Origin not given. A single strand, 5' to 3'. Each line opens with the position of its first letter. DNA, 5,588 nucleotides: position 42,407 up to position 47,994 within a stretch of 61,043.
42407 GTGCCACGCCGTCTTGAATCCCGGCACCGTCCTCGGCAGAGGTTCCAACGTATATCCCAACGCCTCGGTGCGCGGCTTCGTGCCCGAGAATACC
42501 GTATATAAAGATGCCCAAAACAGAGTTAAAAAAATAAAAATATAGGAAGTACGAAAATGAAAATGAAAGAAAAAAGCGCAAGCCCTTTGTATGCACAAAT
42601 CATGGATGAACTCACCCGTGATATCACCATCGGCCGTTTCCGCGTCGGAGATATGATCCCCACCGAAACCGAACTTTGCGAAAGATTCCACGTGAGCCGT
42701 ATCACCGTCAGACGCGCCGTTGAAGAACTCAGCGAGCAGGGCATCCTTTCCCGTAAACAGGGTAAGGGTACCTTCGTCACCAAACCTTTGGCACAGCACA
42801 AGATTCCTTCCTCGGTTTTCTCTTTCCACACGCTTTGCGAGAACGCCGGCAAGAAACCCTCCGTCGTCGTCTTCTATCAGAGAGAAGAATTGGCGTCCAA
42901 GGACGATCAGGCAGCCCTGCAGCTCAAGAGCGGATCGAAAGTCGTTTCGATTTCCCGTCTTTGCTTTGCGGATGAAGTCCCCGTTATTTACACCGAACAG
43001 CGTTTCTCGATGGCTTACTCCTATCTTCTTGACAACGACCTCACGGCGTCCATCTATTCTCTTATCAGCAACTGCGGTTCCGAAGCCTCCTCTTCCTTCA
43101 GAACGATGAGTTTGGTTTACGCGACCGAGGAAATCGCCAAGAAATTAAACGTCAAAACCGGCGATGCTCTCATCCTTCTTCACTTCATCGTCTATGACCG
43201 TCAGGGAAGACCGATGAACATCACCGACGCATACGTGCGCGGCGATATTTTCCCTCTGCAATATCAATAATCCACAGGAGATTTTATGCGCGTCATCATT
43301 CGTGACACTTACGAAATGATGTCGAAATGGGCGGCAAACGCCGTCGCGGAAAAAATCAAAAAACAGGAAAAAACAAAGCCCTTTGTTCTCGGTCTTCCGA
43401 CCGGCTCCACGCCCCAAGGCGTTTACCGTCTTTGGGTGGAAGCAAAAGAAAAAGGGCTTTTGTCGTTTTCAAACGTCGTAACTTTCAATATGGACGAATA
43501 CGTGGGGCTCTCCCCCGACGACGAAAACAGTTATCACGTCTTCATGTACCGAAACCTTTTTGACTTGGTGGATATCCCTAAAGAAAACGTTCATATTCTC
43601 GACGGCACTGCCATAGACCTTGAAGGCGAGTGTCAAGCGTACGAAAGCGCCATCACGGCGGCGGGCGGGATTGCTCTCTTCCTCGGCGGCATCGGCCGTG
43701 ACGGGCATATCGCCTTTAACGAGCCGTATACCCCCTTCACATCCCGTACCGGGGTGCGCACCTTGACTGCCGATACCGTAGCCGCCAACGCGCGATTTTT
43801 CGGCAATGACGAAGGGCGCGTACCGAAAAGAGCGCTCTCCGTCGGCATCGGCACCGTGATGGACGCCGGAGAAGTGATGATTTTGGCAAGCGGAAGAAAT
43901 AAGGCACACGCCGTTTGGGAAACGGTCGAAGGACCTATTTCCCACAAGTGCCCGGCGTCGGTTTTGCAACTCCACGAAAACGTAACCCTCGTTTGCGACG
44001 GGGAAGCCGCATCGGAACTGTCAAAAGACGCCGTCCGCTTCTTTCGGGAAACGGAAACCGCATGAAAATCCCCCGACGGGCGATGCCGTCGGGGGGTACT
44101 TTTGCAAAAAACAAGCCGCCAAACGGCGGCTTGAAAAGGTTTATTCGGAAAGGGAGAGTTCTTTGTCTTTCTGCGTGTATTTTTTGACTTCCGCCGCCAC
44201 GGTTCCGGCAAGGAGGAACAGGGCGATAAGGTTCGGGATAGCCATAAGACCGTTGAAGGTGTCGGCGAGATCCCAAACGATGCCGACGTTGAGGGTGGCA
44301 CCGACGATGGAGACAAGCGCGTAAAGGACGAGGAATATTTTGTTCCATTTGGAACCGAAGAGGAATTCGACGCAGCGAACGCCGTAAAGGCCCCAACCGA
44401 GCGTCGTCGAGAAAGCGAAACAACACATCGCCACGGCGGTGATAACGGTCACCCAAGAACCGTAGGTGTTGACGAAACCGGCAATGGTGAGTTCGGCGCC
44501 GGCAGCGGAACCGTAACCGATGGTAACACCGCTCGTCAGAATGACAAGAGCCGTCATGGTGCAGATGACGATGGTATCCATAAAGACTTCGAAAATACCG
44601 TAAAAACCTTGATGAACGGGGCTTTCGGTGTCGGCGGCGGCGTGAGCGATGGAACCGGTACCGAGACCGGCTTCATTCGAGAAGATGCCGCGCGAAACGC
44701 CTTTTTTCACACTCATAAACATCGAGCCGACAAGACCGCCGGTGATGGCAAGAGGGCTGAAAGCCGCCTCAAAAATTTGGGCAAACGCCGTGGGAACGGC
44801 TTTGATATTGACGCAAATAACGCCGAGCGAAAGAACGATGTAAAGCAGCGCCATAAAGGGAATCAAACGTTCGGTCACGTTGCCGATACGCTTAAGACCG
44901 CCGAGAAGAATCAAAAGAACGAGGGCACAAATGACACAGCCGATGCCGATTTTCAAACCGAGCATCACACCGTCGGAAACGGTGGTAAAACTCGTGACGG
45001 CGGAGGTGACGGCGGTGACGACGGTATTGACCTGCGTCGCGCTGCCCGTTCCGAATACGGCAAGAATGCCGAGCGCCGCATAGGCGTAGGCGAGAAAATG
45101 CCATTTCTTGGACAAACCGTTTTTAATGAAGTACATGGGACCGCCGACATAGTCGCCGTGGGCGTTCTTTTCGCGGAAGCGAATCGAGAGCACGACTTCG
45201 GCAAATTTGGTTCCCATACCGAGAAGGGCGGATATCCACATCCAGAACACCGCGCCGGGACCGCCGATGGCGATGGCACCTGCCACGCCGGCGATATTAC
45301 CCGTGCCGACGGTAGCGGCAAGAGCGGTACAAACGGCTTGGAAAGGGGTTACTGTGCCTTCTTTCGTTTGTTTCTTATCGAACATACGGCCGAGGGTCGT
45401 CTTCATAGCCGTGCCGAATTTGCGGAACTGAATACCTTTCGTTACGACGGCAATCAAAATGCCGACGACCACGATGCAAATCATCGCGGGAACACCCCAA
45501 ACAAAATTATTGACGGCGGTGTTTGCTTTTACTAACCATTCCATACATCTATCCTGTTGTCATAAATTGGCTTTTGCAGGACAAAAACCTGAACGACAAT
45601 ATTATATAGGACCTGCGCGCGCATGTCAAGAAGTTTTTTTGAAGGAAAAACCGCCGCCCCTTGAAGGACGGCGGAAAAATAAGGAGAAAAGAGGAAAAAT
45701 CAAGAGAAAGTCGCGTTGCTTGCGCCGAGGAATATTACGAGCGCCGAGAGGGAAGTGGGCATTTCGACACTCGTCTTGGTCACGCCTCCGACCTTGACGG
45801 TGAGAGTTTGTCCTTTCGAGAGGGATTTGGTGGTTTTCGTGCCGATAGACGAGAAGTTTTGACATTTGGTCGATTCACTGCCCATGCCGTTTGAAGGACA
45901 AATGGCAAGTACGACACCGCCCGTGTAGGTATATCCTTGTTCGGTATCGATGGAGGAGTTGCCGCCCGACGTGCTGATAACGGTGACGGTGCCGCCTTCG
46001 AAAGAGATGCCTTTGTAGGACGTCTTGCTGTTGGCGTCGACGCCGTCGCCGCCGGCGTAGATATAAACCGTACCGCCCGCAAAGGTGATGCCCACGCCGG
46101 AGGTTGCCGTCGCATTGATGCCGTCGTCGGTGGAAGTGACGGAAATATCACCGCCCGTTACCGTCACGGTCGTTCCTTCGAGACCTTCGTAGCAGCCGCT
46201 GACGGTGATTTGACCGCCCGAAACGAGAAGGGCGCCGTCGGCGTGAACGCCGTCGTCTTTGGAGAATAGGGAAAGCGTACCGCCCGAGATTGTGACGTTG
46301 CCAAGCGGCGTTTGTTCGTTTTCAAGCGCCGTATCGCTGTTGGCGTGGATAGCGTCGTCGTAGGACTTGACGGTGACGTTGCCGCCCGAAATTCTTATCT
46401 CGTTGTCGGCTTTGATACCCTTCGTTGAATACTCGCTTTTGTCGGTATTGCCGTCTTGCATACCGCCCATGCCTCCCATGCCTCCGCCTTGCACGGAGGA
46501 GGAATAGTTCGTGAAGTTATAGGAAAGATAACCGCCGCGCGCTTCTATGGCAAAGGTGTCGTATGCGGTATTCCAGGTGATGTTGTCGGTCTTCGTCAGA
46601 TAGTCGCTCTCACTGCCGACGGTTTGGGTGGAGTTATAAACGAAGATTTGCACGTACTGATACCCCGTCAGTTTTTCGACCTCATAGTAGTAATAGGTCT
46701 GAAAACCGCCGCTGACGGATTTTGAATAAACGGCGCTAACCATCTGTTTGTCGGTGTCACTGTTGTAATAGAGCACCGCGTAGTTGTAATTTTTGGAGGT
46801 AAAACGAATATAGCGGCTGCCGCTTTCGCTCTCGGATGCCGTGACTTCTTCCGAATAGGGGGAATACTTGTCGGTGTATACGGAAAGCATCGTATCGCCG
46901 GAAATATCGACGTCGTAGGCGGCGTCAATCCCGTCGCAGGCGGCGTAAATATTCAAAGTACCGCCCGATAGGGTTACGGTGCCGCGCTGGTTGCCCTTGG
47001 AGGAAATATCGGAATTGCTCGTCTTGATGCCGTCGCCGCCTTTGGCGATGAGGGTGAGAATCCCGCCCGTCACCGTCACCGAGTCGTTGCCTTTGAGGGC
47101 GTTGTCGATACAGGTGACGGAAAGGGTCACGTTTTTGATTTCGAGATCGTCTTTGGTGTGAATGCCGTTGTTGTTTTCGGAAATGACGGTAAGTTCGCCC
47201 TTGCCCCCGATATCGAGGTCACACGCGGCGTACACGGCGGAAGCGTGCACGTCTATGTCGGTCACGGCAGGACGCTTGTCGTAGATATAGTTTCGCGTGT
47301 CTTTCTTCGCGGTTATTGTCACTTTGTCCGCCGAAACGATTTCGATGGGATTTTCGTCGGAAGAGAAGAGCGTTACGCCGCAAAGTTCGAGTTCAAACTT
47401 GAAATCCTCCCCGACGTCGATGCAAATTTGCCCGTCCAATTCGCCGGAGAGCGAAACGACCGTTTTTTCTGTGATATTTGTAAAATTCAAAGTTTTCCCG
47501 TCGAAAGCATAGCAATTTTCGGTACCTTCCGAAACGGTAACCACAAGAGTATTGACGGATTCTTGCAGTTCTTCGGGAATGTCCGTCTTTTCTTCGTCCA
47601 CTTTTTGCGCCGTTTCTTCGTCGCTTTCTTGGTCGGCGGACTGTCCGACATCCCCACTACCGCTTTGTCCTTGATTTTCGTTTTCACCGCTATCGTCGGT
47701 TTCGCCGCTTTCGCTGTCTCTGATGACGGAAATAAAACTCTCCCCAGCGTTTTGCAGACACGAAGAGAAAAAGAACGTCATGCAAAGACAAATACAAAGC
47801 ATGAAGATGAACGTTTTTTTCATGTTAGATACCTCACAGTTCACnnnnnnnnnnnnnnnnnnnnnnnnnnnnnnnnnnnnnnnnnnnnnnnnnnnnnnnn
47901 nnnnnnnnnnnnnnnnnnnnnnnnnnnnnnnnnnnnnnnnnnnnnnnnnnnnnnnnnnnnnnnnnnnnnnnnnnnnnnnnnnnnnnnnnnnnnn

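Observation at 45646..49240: Self-contained VTC-like / DUF4956-like / beta-helix lipoprotein operon: candidate uncharacterised envelope polyanion module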

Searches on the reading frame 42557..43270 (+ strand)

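Call 15: search_protein_families(library=pfam, proteins=[window:42557-43270:+], max_evalue=0.001)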
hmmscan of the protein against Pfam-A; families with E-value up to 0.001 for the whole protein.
window:42557-43270:+ (237 aa): 6 families
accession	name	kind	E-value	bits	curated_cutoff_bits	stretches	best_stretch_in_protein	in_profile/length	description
PF07702.18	UTRA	-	1e-26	93.8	23.8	1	97-232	2-140/141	UTRA domain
PF00392.27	GntR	-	3.1e-21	75.2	27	1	11-74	1-64/64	Bacterial regulatory proteins, gntR family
PF08220.18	HTH_DeoR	-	1.9e-06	28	21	1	38-69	18-49/57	DeoR-like helix-turn-helix domain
PF08279.18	HTH_11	-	9.4e-06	25.9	25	1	38-69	19-51/55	HTH domain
PF25213.1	HVO_A0261_N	-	0.00011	22.5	35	1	37-69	27-59/86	HVO_A0261 N-terminal domain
PF14502.12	HTH_41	-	0.00074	19.3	25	0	29-74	1-48/48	Helix-turn-helix domain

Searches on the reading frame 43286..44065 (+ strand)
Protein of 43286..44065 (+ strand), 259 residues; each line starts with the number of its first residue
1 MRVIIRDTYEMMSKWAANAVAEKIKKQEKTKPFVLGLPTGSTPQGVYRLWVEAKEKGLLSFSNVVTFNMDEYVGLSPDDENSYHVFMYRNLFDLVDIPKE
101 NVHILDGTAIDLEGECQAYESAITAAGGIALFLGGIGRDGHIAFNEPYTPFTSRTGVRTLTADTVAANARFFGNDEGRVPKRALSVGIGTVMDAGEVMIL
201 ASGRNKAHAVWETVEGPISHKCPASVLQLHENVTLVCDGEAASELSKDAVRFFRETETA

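Call 15: search_protein_families(library=pfam, proteins=[window:43286-44065:+], max_evalue=0.001)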
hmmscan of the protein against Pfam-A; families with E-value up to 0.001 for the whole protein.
window:43286-44065:+ (259 aa): 1 family
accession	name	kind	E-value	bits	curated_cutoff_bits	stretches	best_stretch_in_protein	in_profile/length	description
PF01182.26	Glucosamine_iso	-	7.7e-22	78.7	27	1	10-232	4-221/225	Glucosamine-6-phosphate isomerases/6-phosphogluconolactonase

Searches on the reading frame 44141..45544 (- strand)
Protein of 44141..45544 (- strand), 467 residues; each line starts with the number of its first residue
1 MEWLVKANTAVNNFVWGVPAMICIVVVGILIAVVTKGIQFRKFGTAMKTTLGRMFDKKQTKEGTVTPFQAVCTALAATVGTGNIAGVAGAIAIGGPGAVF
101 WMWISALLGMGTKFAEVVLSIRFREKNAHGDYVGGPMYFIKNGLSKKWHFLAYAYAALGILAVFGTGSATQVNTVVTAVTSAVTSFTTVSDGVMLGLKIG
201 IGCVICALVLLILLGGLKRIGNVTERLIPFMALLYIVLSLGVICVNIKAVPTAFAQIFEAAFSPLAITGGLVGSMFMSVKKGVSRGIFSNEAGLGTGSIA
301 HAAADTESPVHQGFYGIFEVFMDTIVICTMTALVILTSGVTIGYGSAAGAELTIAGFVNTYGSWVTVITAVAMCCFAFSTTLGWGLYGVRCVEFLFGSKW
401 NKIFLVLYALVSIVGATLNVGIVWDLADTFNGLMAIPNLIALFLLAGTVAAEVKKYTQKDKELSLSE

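Call 15: search_protein_families(library=pfam, proteins=[window:44141-45544:-], max_evalue=0.001)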
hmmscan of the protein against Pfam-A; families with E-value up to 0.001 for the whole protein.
window:44141-45544:- (467 aa): 1 family
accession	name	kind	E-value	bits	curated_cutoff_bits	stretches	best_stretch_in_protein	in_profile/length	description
PF01235.23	Na_Ala_symp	-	4.8e-128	428.2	24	1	54-462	2-385/392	Sodium:alanine symporter family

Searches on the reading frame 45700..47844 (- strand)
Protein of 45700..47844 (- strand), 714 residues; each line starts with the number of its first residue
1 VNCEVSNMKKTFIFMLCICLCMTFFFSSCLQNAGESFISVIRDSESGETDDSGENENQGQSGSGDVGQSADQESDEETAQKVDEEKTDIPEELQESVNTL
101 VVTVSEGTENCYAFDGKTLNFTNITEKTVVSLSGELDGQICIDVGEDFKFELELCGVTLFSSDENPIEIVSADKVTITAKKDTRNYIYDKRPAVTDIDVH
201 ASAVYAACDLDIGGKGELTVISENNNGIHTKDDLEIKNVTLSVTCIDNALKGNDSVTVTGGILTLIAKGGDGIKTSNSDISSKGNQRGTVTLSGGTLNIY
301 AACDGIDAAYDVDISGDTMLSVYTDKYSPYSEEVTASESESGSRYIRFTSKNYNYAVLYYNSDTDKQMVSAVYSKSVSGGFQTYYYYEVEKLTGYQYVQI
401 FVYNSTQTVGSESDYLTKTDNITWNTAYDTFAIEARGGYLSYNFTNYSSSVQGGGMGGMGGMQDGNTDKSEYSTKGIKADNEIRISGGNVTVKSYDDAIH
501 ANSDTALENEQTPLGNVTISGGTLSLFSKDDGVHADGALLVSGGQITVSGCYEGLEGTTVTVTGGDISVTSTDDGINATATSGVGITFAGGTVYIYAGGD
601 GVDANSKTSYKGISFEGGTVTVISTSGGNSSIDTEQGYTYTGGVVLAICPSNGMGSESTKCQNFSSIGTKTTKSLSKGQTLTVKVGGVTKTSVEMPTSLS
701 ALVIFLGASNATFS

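Call 3: search_protein_families(library=pfam, proteins=[window:45700-47844:-], max_evalue=0.01)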
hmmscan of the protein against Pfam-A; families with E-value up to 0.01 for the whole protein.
window:45700-47844:- (714 aa): 1 family
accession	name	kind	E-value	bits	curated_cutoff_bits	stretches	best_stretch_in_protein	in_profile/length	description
PF14262.12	Cthe_2159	-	4.4e-66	223.3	25.8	4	123-342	6-218/262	Carbohydrate-binding domain-containing protein Cthe_2159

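Call 4: search_protein_families(library=ncbifam, proteins=[window:45700-47844:-], max_evalue=0.01)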
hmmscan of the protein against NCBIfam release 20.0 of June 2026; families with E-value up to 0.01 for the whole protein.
window:45700-47844:- (714 aa): 0 families

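Call 21: search_solved_structures(query=window:45700-47823:-, max_evalue=0.01, show_alignments=0)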
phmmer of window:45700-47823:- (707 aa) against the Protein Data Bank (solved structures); distinct sequences matched with E-value up to 0.01: 1.
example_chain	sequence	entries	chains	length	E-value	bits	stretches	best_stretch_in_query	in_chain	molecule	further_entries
4peu_A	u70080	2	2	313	8.8e-24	87.3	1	115-313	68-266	Uncharacterized protein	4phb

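Call 84: search_protein_families(library=padloc, proteins=[window:45700-47823:-], max_evalue=0.001)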
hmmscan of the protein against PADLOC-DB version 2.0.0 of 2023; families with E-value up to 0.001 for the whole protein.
window:45700-47823:- (707 aa): 0 families
